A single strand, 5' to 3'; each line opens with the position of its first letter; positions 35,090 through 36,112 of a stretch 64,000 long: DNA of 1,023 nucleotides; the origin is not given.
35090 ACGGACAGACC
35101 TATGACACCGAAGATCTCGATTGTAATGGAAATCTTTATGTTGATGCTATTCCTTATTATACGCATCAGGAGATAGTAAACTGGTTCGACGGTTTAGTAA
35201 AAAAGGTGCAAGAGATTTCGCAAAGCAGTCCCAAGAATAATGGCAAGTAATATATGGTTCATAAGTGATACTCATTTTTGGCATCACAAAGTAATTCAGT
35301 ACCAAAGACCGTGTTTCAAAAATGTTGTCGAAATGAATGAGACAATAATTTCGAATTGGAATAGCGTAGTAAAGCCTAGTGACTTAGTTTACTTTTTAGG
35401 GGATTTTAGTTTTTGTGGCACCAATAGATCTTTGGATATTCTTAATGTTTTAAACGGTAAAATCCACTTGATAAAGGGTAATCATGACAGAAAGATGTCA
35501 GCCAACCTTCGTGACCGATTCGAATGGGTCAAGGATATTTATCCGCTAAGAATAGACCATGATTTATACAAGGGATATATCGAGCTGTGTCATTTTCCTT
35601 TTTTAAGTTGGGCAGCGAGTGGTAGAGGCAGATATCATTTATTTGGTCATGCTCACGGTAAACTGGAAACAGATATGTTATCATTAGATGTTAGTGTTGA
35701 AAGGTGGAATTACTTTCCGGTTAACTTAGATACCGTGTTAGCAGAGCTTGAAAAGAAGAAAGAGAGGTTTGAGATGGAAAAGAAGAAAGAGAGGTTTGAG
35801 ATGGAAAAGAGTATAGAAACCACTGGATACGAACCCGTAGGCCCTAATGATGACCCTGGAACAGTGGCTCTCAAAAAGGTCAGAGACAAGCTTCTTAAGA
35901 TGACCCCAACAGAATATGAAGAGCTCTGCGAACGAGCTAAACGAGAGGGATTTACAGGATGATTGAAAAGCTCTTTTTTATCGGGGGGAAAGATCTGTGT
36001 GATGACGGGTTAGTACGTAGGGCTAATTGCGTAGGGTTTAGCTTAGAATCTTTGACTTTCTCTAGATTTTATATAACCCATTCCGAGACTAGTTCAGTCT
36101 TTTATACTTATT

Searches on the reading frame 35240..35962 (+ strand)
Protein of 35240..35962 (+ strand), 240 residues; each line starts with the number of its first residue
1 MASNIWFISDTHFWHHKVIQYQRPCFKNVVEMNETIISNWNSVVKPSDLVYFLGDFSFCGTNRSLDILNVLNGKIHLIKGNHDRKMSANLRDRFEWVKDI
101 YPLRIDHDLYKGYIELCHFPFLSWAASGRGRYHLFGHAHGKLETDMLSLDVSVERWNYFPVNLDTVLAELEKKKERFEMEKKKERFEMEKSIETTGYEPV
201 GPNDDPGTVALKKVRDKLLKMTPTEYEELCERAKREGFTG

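Call 4: search_protein_families(library=pfam, proteins=[window:35240-35962:+], max_evalue=0.01)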
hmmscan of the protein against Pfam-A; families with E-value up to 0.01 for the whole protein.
window:35240-35962:+ (240 aa): 2 families
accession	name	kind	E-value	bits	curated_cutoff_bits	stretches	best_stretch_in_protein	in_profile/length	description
PF00149.33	Metallophos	-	1.8e-07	32.2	21.5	1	4-151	2-118/191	Calcineurin-like phosphoesterase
PF12850.12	Metallophos_2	-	0.00011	22.7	27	1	5-118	3-88/154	Calcineurin-like phosphoesterase superfamily domain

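Call 5: search_protein_families(library=phrogs, proteins=[window:35240-35962:+], max_evalue=0.001)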
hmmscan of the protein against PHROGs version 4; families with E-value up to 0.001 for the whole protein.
window:35240-35962:+ (240 aa): 2 families
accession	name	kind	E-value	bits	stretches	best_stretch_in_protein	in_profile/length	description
phrog_547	-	other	1.1e-54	186.1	1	1-187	27-216/245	phosphoesterase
phrog_30537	-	unknown function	0.00047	21.5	1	31-69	13-51/87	-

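Call 22: search_protein_families(library=ncbifam, proteins=[window:35240-35962:+], max_evalue=0.01)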
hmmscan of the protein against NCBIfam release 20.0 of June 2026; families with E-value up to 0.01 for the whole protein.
window:35240-35962:+ (240 aa): 1 family
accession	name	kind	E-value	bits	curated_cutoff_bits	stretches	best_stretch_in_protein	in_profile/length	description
TIGR04123.1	P_estr_lig_assc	hypoth_equivalog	0.0065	15.9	150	0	35-143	54-155/207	ligase-associated DNA damage response endonuclease PdeM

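Call 44: search_solved_structures(query=window:35240-35962:+, max_evalue=0.1, show_alignments=1)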
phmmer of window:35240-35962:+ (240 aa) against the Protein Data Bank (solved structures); distinct sequences matched with E-value up to 0.1: 3.
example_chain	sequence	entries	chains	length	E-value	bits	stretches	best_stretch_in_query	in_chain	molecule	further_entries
1xm7_A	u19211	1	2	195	1.2e-12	51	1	5-121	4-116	hypothetical protein aq_1665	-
2dxl_A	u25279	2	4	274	0.0062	19.2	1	7-85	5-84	Phosphohydrolase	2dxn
2zo9_B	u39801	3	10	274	0.0064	19.1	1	7-85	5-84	Phosphohydrolase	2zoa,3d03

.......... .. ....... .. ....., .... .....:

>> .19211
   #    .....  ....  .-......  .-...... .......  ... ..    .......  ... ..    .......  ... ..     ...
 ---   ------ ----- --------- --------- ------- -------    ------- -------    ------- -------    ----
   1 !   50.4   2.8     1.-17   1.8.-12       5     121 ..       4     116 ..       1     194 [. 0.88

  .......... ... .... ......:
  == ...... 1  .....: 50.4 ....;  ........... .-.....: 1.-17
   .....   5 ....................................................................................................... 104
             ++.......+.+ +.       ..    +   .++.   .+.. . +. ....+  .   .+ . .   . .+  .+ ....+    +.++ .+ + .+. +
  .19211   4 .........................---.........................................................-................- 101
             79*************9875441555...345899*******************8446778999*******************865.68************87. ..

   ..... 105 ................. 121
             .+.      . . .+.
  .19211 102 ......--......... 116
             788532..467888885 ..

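Call 77: search_dna_similar(query=window:35240-35962:+, collection=phages, mode=protein, max_rows=15, rows=spread)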
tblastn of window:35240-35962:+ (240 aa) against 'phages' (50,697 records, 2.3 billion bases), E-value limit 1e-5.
Records with a match: 1608; places in all: 1643; records where one place covers at least 80% of the query: 3.
Best place of each record, by identity: <60% 1608.
By first word of the organism name: Vibrio 373; Escherichia 285; Pseudomonas 186; Staphylococcus 119; Enterococcus 75; Bacillus 57; Listeria 56; Mycobacterium 54; Klebsiella 41; Streptomyces 30; and 61 more.
By host as written in the record: - 396; Escherichia coli 103; Pseudomonas aeruginosa 52; Listeria monocytogenes 45; Staphylococcus aureus 39; Vibrio harveyi BAA-1116 36; Mycobacterium smegmatis mc2 155 36; Escherichia coli K-12 MG1655 30; and 351 more.
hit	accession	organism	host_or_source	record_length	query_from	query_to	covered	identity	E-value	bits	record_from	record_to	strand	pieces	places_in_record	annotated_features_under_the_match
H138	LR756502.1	uncultured phage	metagenomic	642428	3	166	68%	40.9%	9e-28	116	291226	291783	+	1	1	record has no annotation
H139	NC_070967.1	Rhizobium phage RHph_Y65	Rhizobium phaseoli INC1-2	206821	6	169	68%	36.5%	4e-17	86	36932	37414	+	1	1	phosphoesterase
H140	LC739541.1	Escherichia phage phiWec193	Escherichia coli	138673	9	156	62%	38.3%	1e-20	96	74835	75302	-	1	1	hydrolase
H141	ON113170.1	Enterococcus phage vB_OCPT_CCS1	Enterococcus sp.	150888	3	166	68%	33.7%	1e-15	81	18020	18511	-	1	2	hypothetical protein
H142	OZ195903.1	Vibrio phage D442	Seawater and oysters mix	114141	2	170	70%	32.4%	5e-16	82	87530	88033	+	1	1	phosphoesterase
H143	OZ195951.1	Vibrio phage D42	Seawater and oysters mix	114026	6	170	69%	32.5%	2e-15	81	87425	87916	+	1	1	phosphoesterase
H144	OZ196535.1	Vibrio phage D147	Seawater and oysters mix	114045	6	170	69%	32.5%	2e-15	81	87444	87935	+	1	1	phosphoesterase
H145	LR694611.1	Escherichia phage rV5_ev158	-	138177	9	143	56%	38.5%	7e-20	94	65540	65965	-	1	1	Phosphoesterase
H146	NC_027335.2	Enterococcus phage ECP3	Enterococcus faecalis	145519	6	151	61%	34.6%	1e-14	78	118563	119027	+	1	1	phosphoesterase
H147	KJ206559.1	Staphylococcus phage 812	Staphylococcus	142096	5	168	68%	29.6%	4e-10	65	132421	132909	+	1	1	hypothetical protein (x2)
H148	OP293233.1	Escherichia phage E20-1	Escherichia coli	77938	3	170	70%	27.2%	2e-8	61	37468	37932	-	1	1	putative serine/threonine protein phosphatase | hypothetical protein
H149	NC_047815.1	Erwinia phage vB_EamM_Yoloswag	Erwinia amylovora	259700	6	166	67%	27.5%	6e-8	59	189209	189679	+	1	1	phosphoesterase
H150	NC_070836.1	Arthrobacter phage Seahorse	Arthrobacter globiformis NRRL B-2979 SEA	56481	3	167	69%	25.8%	3e-10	66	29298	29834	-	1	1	42: phosphoesterase | 43: hypothetical protein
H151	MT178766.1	Listeria phage P100plus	Listeria monocytogenes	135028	2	154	64%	27.2%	3e-13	74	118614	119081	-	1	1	phosphoesterase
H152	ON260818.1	Mycobacterium phage Hilltopfarm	Mycobacterium smegmatis mc#155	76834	1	84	35%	35.1%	4e-6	53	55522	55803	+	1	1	86: phosphoesterase | 85: hypothetical protein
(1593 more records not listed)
